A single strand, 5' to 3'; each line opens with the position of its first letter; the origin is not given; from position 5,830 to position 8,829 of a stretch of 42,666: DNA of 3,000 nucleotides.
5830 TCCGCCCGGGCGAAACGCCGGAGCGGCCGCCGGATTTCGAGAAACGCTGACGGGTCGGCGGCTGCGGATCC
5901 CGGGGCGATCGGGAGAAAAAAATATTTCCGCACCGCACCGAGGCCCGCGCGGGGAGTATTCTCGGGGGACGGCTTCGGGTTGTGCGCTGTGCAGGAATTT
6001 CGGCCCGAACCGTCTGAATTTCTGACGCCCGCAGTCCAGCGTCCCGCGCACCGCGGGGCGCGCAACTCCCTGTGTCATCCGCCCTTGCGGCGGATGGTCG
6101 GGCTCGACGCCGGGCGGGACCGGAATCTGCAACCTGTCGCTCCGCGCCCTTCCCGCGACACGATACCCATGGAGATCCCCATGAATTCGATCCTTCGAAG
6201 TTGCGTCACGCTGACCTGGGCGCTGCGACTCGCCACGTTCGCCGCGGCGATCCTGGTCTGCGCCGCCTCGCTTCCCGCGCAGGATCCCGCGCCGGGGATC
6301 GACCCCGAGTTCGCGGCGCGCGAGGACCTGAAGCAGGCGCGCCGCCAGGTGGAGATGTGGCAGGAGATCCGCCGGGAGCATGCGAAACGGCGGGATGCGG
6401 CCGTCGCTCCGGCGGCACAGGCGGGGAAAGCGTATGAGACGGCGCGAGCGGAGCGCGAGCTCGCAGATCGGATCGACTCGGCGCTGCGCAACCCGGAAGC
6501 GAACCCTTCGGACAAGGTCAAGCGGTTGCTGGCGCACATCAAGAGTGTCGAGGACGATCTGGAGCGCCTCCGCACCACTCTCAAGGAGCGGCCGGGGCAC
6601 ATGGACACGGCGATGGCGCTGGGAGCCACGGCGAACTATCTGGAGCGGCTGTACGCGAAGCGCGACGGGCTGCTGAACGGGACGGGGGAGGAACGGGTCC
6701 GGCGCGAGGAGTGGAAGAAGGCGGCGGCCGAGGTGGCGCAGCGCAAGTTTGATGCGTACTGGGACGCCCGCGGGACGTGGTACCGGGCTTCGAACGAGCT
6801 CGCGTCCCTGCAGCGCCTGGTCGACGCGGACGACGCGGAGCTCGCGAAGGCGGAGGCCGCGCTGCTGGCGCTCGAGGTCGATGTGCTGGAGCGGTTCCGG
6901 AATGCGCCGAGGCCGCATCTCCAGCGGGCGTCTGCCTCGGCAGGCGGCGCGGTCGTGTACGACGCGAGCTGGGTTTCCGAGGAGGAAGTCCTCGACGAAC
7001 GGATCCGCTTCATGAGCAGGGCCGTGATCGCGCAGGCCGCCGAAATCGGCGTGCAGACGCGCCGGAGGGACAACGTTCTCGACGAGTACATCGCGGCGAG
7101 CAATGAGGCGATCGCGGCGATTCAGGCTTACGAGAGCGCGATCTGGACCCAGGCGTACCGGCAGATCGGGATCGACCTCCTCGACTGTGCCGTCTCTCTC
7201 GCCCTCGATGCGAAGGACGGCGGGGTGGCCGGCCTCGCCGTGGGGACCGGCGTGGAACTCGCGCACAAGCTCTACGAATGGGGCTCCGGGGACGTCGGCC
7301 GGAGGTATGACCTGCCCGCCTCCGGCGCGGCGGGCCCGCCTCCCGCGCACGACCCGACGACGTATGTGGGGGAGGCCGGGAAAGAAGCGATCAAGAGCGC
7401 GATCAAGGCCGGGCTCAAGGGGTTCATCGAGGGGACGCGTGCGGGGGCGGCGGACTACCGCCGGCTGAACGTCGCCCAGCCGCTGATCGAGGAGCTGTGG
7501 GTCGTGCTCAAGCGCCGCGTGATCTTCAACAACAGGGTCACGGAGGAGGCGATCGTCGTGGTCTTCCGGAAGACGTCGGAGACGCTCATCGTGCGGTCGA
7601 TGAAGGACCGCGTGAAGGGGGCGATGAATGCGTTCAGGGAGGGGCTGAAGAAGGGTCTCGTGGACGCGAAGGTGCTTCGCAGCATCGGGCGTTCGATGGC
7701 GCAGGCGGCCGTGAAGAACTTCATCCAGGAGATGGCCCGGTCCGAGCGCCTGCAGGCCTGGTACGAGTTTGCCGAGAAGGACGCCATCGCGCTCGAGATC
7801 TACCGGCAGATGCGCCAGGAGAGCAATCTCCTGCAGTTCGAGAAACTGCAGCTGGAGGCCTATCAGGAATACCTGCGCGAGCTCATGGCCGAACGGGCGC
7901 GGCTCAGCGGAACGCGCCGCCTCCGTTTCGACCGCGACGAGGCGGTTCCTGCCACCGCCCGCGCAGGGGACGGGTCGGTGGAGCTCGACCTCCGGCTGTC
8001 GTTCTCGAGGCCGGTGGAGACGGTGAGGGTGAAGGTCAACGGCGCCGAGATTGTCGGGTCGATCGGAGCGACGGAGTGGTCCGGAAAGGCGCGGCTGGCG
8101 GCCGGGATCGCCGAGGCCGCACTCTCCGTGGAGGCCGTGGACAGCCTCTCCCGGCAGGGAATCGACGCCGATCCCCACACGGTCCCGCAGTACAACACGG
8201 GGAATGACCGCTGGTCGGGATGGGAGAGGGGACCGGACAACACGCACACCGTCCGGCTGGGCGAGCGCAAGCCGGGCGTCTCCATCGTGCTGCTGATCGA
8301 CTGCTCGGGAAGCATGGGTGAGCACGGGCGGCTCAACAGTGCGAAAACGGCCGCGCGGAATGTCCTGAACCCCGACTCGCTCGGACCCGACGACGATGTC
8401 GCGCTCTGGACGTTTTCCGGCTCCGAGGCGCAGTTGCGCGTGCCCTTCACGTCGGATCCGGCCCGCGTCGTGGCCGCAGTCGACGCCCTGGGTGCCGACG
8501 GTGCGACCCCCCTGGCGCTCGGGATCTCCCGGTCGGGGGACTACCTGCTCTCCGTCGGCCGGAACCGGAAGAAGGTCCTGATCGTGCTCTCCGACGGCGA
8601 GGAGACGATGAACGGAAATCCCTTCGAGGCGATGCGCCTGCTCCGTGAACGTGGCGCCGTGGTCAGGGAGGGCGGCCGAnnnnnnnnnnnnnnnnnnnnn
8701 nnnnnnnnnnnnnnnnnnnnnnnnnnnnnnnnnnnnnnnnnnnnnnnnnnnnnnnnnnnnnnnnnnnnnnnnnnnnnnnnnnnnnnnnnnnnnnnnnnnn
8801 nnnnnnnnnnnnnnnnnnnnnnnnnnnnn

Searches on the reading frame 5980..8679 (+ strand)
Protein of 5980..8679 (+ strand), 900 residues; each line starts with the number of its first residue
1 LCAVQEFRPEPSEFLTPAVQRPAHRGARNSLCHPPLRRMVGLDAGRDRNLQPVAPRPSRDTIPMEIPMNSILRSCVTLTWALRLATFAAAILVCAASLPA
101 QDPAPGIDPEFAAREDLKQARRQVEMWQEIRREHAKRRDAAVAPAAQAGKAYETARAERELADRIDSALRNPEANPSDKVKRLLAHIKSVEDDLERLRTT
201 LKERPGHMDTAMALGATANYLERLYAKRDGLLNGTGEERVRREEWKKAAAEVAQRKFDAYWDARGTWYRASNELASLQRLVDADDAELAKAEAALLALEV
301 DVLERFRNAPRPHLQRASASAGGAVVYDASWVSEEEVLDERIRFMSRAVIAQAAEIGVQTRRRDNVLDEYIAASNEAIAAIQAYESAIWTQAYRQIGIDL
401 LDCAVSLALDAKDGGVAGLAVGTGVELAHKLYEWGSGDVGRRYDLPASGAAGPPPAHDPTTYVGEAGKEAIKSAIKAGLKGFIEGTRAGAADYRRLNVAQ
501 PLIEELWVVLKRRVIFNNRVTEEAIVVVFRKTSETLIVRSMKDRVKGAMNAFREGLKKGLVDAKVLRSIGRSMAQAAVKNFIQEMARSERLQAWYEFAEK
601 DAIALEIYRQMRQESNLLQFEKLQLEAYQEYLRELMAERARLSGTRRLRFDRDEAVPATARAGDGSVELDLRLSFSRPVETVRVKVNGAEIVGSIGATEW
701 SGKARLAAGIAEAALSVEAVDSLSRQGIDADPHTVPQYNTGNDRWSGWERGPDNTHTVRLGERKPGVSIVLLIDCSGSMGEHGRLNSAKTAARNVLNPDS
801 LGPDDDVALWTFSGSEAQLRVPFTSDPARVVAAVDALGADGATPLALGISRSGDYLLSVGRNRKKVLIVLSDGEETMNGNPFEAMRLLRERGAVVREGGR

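Call 89: search_protein_families(library=pfam, max_evalue=0.0001, proteins=[window:5980-8679:+])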
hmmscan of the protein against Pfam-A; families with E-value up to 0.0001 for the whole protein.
window:5980-8679:+ (900 aa): 2 families
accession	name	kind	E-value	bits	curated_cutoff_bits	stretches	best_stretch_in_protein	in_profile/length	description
PF13519.12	VWA_2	-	1.7e-15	58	27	1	769-874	1-107/107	von Willebrand factor type A domain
PF00092.34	VWA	-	1.9e-11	45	23.8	1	769-893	2-132/174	von Willebrand factor type A domain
